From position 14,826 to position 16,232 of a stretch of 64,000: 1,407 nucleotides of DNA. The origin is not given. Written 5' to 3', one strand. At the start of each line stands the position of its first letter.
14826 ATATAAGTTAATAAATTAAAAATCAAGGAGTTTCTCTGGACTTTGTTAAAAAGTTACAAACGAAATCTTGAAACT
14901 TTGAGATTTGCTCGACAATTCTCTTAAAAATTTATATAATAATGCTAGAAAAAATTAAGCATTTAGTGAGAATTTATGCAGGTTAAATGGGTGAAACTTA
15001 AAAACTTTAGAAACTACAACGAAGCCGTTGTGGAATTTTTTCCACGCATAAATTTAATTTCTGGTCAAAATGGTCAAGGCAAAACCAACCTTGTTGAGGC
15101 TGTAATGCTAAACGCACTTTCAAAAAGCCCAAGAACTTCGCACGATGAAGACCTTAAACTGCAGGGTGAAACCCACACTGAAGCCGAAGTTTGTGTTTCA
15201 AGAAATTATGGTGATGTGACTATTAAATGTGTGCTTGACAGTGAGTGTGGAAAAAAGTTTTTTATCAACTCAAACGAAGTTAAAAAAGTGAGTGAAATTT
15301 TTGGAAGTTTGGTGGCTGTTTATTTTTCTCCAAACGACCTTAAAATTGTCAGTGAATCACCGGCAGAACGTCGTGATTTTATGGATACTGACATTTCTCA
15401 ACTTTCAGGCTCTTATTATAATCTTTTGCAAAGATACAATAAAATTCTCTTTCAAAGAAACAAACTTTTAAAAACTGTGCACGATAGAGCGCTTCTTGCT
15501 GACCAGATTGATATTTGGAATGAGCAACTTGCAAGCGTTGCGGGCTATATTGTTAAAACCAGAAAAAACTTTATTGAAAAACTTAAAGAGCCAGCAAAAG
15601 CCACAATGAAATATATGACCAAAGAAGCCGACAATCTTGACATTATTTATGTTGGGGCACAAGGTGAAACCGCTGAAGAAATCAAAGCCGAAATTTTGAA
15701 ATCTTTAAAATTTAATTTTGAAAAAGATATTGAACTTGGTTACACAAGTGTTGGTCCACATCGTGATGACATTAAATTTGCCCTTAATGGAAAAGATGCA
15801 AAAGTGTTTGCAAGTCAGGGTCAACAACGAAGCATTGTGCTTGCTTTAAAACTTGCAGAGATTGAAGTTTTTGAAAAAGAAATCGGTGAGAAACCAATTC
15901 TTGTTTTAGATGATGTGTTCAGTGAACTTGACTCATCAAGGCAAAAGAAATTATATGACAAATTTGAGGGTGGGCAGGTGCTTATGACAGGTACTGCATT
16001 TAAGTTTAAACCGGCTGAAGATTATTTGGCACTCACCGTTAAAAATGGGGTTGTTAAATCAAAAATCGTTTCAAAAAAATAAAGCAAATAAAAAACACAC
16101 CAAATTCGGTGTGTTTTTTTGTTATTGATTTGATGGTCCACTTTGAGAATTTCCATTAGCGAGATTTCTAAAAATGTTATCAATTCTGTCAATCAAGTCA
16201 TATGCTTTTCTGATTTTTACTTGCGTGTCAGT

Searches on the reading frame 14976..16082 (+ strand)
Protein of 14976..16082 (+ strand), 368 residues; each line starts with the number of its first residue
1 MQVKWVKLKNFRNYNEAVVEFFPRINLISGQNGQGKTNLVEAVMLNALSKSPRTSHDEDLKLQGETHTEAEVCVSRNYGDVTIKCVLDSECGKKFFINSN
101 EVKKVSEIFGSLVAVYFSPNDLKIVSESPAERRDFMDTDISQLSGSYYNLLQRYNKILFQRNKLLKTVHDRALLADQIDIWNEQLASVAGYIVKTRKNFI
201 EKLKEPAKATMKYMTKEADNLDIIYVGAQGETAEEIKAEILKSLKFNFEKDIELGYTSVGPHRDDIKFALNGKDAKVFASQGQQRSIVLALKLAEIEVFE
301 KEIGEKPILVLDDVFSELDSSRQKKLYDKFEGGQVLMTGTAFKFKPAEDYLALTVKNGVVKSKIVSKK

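Call 22: search_protein_families(library=pfam, proteins=[window:14976-16082:+], max_evalue=0.00001)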
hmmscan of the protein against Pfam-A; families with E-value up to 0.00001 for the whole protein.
window:14976-16082:+ (368 aa): 3 families
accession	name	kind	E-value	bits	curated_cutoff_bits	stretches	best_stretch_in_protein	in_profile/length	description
PF02463.25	SMC_N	-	1.1e-17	64.7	40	1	3-328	2-181/220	RecF/RecN/SMC N terminal domain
PF13476.12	AAA_23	-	1.1e-12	49.5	27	1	6-228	2-177/201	AAA domain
PF13175.12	AAA_15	-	8.6e-10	39.2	32.1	1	1-310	1-332/374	AAA ATPase domain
